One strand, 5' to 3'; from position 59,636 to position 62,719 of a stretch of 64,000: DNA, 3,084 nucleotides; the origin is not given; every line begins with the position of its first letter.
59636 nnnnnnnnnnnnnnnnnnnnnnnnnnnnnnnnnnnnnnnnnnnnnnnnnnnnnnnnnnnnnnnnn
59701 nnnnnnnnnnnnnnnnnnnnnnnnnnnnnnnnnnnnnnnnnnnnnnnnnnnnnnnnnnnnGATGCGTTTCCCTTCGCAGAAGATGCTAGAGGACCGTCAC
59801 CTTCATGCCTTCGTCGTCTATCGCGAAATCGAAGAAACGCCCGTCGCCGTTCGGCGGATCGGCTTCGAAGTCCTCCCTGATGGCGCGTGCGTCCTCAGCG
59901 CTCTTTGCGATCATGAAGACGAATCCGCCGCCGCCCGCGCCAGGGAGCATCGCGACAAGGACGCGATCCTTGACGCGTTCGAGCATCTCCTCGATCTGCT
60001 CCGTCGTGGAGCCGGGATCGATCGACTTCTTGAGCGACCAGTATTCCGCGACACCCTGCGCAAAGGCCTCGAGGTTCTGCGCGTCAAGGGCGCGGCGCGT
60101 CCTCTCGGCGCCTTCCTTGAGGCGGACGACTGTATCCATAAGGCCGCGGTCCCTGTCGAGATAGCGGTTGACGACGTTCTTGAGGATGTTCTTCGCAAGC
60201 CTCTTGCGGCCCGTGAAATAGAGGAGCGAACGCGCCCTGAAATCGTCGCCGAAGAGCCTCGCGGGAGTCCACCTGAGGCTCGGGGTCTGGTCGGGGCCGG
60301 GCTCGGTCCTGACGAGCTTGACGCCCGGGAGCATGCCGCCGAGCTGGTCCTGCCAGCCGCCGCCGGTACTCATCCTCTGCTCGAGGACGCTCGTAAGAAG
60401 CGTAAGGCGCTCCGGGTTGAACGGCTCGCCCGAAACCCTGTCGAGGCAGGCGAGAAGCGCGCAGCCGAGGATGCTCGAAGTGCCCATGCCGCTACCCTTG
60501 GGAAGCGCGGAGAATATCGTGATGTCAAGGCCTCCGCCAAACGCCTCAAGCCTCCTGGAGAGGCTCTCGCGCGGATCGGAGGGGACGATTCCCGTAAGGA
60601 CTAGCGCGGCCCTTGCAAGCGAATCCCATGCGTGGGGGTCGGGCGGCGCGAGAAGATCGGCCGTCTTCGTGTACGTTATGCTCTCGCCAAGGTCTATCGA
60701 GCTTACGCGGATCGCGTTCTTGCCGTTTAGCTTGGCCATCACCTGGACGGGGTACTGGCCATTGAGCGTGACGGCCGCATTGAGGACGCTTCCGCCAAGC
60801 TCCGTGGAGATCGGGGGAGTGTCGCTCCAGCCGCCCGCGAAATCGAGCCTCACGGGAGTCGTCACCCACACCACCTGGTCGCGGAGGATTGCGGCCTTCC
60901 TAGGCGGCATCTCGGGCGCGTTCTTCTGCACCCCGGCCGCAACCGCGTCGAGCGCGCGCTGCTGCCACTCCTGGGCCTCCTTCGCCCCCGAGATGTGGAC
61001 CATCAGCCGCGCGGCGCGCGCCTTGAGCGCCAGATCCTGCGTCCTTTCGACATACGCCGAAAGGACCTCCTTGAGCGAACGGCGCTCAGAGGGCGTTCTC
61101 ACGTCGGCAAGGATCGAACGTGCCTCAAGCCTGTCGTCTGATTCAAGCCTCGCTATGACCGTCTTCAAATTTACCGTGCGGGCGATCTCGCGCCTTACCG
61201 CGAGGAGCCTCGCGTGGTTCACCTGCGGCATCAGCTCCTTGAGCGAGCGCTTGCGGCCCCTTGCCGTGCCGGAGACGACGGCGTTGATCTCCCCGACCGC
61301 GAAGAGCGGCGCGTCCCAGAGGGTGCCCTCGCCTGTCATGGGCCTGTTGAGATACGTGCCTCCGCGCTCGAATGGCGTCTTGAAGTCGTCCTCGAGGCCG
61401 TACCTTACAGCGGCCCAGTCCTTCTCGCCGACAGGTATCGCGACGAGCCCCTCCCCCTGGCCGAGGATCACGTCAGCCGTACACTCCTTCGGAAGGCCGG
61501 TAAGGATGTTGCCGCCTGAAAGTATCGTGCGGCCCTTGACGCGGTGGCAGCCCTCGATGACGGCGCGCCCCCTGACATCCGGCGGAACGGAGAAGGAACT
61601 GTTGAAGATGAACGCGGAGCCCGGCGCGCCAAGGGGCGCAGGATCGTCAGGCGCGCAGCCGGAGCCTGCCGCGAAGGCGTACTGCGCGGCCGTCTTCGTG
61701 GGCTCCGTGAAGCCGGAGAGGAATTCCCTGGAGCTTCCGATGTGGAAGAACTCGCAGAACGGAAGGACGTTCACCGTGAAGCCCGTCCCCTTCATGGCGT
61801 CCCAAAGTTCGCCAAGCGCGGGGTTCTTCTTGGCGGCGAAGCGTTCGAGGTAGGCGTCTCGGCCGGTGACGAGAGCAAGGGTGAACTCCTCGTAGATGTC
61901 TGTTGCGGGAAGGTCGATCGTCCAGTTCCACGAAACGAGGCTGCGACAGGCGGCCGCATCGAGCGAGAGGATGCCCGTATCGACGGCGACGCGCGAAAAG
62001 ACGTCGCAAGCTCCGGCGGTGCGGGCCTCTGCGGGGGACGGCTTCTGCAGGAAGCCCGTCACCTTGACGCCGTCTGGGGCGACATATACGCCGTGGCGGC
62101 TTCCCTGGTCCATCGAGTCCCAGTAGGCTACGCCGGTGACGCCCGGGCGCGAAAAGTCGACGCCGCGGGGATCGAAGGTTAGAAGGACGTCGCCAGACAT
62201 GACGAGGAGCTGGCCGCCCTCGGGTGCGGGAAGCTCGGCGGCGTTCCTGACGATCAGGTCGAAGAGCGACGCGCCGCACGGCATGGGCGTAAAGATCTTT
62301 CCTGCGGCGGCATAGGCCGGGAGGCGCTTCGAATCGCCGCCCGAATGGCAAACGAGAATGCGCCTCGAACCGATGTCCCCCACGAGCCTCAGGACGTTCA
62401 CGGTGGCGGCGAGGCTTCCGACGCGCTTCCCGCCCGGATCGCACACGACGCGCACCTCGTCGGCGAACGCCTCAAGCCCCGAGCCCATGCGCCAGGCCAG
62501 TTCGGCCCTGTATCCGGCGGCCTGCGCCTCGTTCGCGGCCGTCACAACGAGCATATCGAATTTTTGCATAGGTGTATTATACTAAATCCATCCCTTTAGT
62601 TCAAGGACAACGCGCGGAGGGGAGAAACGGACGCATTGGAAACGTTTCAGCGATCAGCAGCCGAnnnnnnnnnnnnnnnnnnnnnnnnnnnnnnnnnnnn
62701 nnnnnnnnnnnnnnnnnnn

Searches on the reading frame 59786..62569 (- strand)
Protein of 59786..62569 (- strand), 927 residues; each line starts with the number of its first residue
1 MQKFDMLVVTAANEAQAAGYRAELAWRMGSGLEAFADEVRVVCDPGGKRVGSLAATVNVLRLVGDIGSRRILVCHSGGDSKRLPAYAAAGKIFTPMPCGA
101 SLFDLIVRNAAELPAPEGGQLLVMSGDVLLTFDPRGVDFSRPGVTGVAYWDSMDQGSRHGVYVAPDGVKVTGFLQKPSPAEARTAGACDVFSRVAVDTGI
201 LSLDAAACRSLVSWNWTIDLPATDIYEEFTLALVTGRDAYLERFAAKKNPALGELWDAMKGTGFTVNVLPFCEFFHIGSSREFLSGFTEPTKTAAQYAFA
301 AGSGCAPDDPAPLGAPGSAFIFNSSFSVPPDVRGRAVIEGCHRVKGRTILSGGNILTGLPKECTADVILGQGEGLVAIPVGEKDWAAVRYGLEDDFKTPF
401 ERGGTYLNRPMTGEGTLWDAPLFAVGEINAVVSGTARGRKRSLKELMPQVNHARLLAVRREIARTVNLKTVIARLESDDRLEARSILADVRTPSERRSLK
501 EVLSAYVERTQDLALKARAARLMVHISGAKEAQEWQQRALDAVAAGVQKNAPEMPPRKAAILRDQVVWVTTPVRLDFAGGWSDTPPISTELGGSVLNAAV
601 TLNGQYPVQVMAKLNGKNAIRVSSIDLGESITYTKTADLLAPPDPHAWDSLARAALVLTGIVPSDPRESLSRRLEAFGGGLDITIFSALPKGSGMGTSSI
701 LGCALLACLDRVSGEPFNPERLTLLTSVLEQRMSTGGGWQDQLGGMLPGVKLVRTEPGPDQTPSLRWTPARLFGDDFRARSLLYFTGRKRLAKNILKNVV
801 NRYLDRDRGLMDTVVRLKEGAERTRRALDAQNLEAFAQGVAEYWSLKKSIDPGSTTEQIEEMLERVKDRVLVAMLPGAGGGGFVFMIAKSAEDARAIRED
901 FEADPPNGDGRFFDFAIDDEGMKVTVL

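Call 36: search_protein_families(library=pfam, proteins=[window:59786-62569:-], max_evalue=0.0001)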
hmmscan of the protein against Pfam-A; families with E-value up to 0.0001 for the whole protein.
window:59786-62569:- (927 aa): 3 families
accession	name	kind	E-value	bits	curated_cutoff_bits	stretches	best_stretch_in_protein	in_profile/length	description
PF07959.18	Fucose_pyrophosphorylase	-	2e-41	142.8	34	1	68-411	6-381/418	Fucose pyrophosphorylase domain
PF00288.32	GHMP_kinases_N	-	7.4e-10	39.4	22.3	1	675-743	12-81/87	GHMP kinases N terminal domain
PF08544.19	GHMP_kinases_C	-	1.1e-08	35.8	21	1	826-902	3-80/85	GHMP kinases C terminal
